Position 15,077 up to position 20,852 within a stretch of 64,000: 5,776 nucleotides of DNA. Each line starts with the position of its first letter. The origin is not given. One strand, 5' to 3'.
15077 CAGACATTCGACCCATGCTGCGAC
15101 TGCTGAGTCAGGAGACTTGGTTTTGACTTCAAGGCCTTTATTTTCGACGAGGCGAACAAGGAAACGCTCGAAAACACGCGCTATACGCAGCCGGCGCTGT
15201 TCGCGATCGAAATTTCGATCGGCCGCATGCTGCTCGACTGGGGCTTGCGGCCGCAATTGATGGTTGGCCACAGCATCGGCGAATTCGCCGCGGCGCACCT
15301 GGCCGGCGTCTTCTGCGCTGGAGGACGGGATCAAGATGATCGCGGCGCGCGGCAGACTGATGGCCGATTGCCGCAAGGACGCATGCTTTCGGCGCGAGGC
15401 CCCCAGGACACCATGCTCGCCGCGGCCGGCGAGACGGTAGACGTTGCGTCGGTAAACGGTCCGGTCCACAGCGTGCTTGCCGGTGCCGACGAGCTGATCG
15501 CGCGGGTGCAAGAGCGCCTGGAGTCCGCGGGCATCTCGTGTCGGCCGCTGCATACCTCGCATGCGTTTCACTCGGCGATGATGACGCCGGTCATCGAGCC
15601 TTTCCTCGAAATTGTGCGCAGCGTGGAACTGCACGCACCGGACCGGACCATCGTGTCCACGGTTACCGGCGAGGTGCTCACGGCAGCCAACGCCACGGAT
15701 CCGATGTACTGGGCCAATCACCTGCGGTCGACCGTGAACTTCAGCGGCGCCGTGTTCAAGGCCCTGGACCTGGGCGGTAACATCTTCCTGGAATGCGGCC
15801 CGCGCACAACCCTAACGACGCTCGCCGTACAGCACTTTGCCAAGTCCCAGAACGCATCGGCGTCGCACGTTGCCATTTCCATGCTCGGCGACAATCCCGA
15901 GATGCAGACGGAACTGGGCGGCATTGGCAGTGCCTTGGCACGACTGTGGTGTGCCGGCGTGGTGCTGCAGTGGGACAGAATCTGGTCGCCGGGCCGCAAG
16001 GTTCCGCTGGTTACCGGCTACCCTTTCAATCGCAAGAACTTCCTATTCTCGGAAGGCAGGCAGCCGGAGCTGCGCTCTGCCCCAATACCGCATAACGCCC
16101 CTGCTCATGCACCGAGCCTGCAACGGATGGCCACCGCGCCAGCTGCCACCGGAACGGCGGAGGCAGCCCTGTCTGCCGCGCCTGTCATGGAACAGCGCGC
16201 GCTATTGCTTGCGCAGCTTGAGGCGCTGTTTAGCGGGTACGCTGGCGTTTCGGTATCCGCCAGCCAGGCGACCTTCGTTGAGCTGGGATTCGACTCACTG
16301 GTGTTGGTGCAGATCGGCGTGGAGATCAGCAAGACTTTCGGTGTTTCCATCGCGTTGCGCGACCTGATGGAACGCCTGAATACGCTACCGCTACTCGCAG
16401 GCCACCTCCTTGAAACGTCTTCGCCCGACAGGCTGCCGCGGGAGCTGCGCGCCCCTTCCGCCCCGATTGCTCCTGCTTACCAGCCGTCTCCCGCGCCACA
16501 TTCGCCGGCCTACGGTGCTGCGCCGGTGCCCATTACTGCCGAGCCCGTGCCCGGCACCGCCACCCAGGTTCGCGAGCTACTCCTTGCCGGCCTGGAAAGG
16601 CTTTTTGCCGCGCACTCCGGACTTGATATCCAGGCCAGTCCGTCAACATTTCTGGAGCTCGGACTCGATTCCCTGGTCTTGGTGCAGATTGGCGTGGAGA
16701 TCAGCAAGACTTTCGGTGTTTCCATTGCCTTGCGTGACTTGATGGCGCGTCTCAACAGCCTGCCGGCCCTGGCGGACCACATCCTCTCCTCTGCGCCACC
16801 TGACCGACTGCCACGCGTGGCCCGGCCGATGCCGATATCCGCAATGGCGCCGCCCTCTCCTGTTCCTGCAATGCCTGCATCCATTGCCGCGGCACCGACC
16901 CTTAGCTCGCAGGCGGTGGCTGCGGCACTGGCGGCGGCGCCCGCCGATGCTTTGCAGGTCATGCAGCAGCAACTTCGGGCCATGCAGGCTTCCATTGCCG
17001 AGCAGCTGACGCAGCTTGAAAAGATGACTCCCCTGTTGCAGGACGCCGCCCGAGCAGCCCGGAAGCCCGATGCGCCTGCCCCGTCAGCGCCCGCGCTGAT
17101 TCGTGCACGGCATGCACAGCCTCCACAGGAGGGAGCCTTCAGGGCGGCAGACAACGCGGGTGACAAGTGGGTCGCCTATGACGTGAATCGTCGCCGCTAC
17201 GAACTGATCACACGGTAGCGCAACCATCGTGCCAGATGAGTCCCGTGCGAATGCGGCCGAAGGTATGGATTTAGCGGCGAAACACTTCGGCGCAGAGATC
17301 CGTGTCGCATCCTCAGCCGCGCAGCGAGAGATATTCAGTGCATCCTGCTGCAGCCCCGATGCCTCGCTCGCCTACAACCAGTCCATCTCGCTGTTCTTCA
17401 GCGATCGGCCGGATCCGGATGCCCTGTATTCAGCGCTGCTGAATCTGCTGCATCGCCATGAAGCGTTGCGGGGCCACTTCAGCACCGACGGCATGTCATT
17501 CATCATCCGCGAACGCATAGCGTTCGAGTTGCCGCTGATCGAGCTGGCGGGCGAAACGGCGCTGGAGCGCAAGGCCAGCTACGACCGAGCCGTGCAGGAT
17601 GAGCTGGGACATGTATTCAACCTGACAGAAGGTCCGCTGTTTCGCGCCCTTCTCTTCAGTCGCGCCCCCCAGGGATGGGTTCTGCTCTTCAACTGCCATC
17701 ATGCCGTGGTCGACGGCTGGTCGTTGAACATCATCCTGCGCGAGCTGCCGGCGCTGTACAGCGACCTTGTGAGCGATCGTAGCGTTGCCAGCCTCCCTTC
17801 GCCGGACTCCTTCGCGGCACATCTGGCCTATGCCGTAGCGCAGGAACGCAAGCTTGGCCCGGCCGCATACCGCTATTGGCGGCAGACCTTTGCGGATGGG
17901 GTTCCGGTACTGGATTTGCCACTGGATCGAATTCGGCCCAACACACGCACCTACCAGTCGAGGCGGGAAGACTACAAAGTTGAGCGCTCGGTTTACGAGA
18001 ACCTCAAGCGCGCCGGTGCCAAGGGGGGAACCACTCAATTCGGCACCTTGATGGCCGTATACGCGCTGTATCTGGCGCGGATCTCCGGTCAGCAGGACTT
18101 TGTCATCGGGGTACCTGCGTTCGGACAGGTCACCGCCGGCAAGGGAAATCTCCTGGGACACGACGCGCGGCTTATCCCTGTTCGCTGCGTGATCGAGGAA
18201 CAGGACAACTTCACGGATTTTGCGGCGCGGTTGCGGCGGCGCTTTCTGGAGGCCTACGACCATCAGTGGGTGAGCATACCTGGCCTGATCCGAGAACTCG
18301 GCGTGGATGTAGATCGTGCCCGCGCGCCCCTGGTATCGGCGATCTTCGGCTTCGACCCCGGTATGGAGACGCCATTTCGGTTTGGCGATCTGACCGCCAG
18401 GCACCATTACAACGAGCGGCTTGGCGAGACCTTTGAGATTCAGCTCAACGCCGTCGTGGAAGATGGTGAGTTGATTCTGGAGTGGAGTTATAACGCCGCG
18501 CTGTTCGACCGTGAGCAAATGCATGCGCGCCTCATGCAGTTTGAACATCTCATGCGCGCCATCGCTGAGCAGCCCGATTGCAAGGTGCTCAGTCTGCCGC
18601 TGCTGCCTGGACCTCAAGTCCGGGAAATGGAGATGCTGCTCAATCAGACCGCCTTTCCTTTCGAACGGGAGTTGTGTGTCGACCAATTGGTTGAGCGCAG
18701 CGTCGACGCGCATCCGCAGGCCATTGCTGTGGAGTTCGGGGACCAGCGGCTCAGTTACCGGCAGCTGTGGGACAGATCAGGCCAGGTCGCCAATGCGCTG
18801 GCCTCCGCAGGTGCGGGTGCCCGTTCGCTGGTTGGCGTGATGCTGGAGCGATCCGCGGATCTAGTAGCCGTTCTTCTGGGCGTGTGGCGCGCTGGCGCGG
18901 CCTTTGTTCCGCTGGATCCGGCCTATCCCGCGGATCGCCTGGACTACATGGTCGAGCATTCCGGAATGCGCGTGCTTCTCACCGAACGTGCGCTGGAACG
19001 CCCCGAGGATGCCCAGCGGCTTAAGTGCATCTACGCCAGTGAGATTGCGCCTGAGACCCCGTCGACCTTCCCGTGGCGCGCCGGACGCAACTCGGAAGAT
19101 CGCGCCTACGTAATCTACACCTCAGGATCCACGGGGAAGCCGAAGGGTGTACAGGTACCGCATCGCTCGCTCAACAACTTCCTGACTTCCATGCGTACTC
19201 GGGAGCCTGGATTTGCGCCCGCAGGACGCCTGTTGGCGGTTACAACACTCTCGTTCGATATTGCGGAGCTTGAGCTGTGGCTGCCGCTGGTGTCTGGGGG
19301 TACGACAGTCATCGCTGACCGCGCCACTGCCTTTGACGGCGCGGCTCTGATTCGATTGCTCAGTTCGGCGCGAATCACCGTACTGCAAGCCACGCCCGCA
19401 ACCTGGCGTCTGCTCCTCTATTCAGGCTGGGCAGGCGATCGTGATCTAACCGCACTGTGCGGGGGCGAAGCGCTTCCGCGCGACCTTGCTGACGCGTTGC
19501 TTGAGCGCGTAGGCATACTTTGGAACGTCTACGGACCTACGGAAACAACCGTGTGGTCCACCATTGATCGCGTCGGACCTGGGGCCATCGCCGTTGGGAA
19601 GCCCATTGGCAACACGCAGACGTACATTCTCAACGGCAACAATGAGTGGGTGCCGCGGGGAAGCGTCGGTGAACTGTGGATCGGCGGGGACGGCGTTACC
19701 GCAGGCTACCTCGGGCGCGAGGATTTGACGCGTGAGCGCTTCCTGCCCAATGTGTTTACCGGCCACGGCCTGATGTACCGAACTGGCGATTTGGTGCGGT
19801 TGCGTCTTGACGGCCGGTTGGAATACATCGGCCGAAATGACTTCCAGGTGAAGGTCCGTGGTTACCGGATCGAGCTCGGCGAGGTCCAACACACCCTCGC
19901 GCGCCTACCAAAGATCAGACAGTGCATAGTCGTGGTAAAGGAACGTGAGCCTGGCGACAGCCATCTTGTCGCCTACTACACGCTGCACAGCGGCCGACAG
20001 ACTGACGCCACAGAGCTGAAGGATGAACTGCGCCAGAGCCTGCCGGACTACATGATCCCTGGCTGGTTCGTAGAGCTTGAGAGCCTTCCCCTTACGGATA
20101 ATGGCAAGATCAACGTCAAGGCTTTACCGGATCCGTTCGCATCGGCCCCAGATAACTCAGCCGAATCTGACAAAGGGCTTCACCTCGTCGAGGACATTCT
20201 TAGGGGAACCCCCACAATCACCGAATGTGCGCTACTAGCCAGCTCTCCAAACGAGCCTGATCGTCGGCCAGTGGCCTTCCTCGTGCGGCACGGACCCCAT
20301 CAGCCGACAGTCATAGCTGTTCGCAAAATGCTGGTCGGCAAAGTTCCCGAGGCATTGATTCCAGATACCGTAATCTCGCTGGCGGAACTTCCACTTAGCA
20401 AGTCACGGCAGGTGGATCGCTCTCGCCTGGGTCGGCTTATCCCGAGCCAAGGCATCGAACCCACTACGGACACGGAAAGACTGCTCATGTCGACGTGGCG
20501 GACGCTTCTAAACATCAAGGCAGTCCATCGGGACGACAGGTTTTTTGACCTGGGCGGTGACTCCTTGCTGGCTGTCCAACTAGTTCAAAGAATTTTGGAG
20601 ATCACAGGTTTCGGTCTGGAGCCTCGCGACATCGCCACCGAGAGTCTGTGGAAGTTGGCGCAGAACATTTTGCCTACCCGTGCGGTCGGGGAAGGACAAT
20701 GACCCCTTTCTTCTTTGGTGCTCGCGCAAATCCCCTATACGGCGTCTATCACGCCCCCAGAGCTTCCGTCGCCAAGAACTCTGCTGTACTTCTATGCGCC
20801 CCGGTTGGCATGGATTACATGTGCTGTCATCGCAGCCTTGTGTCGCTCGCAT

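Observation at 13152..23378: PKS (T-KS-AT-T-T) + NRPS (C-A-T) + two unrelated alpha/beta-hydrolases attached to an exosortase-A-style EPS locus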

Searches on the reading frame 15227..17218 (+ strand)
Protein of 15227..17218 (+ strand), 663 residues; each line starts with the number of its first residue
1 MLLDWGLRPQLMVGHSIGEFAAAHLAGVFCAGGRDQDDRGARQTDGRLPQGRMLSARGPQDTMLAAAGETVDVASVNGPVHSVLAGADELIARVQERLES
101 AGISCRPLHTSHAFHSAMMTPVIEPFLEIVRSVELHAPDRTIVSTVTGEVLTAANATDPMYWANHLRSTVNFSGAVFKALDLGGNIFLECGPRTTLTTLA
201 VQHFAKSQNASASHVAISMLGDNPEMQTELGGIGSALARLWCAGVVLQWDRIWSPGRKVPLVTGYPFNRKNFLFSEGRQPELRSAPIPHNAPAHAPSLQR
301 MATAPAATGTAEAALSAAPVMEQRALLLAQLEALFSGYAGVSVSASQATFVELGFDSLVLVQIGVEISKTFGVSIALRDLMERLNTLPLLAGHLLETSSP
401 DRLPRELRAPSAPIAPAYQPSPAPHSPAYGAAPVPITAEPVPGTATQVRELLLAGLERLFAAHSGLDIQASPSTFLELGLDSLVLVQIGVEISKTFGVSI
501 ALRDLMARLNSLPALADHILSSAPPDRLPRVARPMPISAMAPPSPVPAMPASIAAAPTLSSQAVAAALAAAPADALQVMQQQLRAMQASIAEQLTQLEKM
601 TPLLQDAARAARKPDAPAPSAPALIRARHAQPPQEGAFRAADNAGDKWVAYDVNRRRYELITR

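Call 4: search_protein_families(library=ncbifam, proteins=[window:15227-17218:+], max_evalue=0.001)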
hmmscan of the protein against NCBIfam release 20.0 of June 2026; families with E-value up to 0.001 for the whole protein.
window:15227-17218:+ (663 aa): 12 families
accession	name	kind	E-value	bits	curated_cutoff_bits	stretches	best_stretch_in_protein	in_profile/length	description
NF045894.1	PKS_plus_SDR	equivalog_domain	2.7e-55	187.6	1740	1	3-279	611-882/1515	type I polyketide synthase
NF041183.1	Pks2_ls1_myc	equivalog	5.8e-20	69.8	2400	1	5-260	611-864/2086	sulfolipid-1 biosynthesis phthioceranic/hydroxyphthioceranic acid synthase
TIGR00128.1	fabD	equivalog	1e-18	67.9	260.9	1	6-200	81-283/290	ACP S-malonyltransferase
NF040607.1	mycolic_Pks13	equivalog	7.8e-18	63.3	2100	1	2-273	740-1017/1680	polyketide synthase Pks13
TIGR03131.1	malonate_mdcH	equivalog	4e-16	59.3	297.9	1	6-215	74-287/297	malonate decarboxylase subunit epsilon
NF037940.1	PKS_MbtD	equivalog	6.1e-15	54.3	1150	1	5-197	172-367/978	mycobactin polyketide synthase MbtD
TIGR02813.1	omega_3_PfaA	subfamily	6.3e-14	49.7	1010.1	1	4-227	670-899/2582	polyketide-type polyunsaturated fatty acid synthase PfaA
NF037941.1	PKS_NbtC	equivalog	1.8e-09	36.1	1150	1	5-251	177-428/1027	nocobactin polyketide synthase NbtC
NF005079.0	PRK06508.1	equivalog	3.9e-06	27.2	83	0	473-510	28-65/93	acyl carrier protein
NF040636.1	AcpM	exception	9.3e-06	25.6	146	0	343-382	25-64/93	meromycolate extension acyl carrier protein AcpM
NF058660.1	cispen_ACP_AmcB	equivalog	0.00013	22.1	80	0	477-514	32-70/80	cispentacin biosynthesis acyl carrier protein AmcB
NF002147.0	PRK00982.1-1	equivalog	0.00019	21.2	84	0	328-380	9-64/83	acyl carrier protein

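Call 5: search_protein_families(library=pfam, proteins=[window:15227-17218:+], max_evalue=0.001)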
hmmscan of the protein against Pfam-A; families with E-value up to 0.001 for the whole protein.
window:15227-17218:+ (663 aa): 3 families
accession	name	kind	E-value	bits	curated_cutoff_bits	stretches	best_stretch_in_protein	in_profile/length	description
PF00550.31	PP-binding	-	3.5e-24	85.3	20.8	2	330-394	2-67/67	Phosphopantetheine attachment site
PF00698.26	Acyl_transf_1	-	2e-19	70.7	32.7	1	6-228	81-304/319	Acyl transferase domain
PF23297.2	ACP_SdgA_C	-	0.0002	21.8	27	0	474-501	35-62/95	Highly reducing polyketide synthase sdgA, C-terminal ACP domain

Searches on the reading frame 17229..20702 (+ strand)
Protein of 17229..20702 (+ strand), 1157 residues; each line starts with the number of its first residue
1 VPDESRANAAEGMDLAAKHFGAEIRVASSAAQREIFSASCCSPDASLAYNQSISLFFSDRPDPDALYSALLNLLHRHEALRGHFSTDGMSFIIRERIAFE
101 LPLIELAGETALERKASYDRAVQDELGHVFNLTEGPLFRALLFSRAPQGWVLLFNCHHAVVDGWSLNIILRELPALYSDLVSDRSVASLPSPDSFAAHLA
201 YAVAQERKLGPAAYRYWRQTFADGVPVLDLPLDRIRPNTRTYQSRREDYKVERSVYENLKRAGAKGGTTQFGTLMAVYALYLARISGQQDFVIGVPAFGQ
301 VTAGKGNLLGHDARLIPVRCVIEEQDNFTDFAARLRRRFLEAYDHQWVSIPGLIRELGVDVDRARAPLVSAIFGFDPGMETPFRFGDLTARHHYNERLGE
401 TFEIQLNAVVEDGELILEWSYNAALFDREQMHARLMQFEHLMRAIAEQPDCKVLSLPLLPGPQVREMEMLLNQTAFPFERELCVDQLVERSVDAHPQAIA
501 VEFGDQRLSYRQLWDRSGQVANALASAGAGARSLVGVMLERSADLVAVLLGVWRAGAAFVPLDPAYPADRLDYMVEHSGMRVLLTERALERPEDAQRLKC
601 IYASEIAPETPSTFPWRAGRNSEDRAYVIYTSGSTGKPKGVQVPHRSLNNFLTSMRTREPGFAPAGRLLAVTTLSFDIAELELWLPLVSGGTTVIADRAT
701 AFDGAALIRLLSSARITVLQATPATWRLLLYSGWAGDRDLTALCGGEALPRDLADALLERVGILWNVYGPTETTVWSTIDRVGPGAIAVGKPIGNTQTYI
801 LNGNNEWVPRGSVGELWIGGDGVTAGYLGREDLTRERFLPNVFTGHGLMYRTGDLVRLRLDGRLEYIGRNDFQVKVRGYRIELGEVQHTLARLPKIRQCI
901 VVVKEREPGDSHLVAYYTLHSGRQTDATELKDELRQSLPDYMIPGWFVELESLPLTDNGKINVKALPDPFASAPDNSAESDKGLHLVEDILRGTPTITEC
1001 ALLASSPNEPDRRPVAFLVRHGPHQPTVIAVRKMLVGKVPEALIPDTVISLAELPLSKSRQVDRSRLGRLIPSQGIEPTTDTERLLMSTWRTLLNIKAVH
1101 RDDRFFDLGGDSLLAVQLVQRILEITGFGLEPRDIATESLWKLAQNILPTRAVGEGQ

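Call 4: search_protein_families(library=ncbifam, proteins=[window:17229-20702:+], max_evalue=0.001)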
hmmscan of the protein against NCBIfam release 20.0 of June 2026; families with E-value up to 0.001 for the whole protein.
window:17229-20702:+ (1157 aa): 103 families (the best 25 are shown)
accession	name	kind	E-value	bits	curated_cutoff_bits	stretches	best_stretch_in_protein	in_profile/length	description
NF004282.0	PRK05691.1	subfamily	1.2e-171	572.4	4090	2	18-970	668-1626/4334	non-ribosomal peptide synthase/polyketide synthase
NF047350.1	aureusi_NRPS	equivalog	9.9e-149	497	2500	3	479-968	410-893/2373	aureusimine non-ribosomal peptide synthetase AusA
NF041803.1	NRPS_SolG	exception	7e-128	427.9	2200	2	48-972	133-1076/1163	solanimycin non-ribosomal peptide synthetase SolG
NF038078.1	NRPS_MxcG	equivalog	2.3e-123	412.9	2300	2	26-970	5-960/1442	myxochelin non-ribosomal peptide synthetase MxcG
TIGR01733.1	AA-adenyl-dom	subfamily_domain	1.5e-120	402.8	317.4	1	509-901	1-409/409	amino acid adenylation domain-containing protein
NF007605.2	PRK10252.1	equivalog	2.1e-99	333.6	2400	2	66-969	43-960/1292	enterobactin non-ribosomal peptide synthetase EntF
NF003417.0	PRK04813.1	subfamily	2.4e-81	273.8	476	1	488-966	9-499/505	D-alanine--poly(phosphoribitol) ligase subunit DltA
TIGR01734.1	D-ala-DACP-lig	equivalog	9.1e-79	265.3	559.85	1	488-966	6-498/504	D-alanine--poly(phosphoribitol) ligase subunit DltA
NF004837.0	PRK06187.1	subfamily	1.4e-65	221.6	476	1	481-972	7-524/531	long-chain-fatty-acid--CoA ligase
TIGR03098.1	ligase_PEP_1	hypoth_equivalog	4.8e-61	206.8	592.35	1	484-966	2-514/517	acyl-CoA ligase (AMP-forming), exosortase A system-associated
TIGR03443.1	alpha_am_amid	equivalog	7.5e-60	202.5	1030.1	5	224-573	8-336/1390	L-aminoadipate-semialdehyde dehydrogenase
NF004511.1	PRK05852.1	equivalog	6.2e-41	140.6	650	1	485-970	2-504/505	FadD7 family fatty acid--CoA ligase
NF006182.0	PRK08316.1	subfamily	4.7e-40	137.6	663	1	480-970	9-517/523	fatty acyl-CoA synthetase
NF004114.0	PRK05605.1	equivalog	6.1e-40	137.1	766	2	621-965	219-564/575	long-chain-fatty-acid--CoA ligase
NF006181.0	PRK08314.1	subfamily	2.8e-39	134.8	705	2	620-967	201-551/563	long-chain-fatty-acid--CoA ligase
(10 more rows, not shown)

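Call 5: search_protein_families(library=pfam, proteins=[window:17229-20702:+], max_evalue=0.001)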
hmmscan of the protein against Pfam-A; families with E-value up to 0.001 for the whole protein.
window:17229-20702:+ (1157 aa): 4 families
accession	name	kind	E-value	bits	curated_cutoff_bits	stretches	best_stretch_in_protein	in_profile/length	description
PF00501.34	AMP-binding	-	1.2e-83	281.5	29.9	1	489-828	2-384/384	AMP-binding enzyme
PF00668.25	Condensation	-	3.3e-69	234.2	30.6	1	29-460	8-448/456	Condensation domain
PF13193.12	AMP-binding_C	-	3.8e-15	57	24.5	1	885-960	1-76/76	AMP-binding enzyme C-terminal domain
PF00550.31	PP-binding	-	5.7e-09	36.6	20.8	1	1085-1137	2-57/67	Phosphopantetheine attachment site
